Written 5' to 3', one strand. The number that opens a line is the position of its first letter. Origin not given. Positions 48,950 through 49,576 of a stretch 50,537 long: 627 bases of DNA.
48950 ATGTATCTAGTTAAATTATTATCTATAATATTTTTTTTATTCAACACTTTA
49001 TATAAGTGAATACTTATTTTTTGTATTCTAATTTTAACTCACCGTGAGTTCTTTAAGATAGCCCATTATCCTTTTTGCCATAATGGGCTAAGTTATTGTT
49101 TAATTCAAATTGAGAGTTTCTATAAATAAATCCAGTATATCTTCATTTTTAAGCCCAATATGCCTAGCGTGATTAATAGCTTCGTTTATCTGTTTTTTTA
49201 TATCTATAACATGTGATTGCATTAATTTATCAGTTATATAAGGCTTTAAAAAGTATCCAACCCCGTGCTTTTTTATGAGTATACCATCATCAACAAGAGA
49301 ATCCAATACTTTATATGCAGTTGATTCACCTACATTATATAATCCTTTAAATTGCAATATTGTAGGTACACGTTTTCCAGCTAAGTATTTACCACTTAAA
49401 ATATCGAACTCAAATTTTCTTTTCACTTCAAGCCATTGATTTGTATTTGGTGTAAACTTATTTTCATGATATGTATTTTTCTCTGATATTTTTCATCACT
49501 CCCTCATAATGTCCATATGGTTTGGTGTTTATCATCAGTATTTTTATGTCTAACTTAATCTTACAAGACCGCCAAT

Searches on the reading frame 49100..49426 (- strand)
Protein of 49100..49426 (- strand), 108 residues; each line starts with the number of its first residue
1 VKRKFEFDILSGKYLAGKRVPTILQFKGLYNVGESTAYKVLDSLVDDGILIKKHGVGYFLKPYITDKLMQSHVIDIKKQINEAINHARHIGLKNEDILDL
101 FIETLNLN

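Call 7: search_protein_families(library=pfam, proteins=[window:49100-49426:-], max_evalue=0.01)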
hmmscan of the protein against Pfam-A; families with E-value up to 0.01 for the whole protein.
window:49100-49426:- (108 aa): 2 families
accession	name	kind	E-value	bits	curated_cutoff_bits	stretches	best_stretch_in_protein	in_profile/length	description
PF00392.27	GntR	-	1.2e-07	31.7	27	1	6-59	10-63/64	Bacterial regulatory proteins, gntR family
PF03551.20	PadR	-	0.0029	18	27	0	26-52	23-49/75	Transcriptional regulator PadR-like family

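Call 70: search_protein_families(library=ncbifam, proteins=[window:49100-49426:-], max_evalue=0.01)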
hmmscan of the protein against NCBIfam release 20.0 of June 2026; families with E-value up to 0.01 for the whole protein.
window:49100-49426:- (108 aa): 9 families
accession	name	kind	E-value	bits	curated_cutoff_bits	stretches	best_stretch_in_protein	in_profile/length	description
NF008491.0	PRK11402.1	subfamily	1.5e-07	31.1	269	1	3-62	18-77/243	GntR family transcriptional regulator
TIGR02018.2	his_ut_repres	equivalog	3.4e-07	29.9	220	1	2-85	5-83/226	histidine utilization transcriptional repressor HutC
TIGR02325.1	C_P_lyase_phnF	equivalog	1.5e-05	24.7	156.8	1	4-61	16-73/238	phosphonate metabolism transcriptional regulator PhnF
TIGR02404.1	trehalos_R_Bsub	equivalog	2.6e-05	24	211.95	1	7-59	11-63/233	trehalose operon repressor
NF052282.1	PLP_TF_PdxR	equivalog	2.9e-05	23.3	320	1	7-81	12-85/448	MocR-like pyridoxine biosynthesis transcription factor PdxR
NF011575.0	PRK14999.1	equivalog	0.0011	18.4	424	1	2-89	18-100/241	histidine utilization repressor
NF047563.1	modulin_PmtR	equivalog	0.0012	18.8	200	1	2-100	18-116/125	PSM export ABC transporter transcriptional regulator PmtR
NF007486.0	PRK10079.1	equivalog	0.0012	18.7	363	1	10-59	25-74/241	phosphonate metabolism transcriptional regulator PhnF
NF041547.1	GntR_LSA1692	equivalog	0.0026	17.4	275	1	4-60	9-65/233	GntR family transcriptional regulator, LSA1692 subfamily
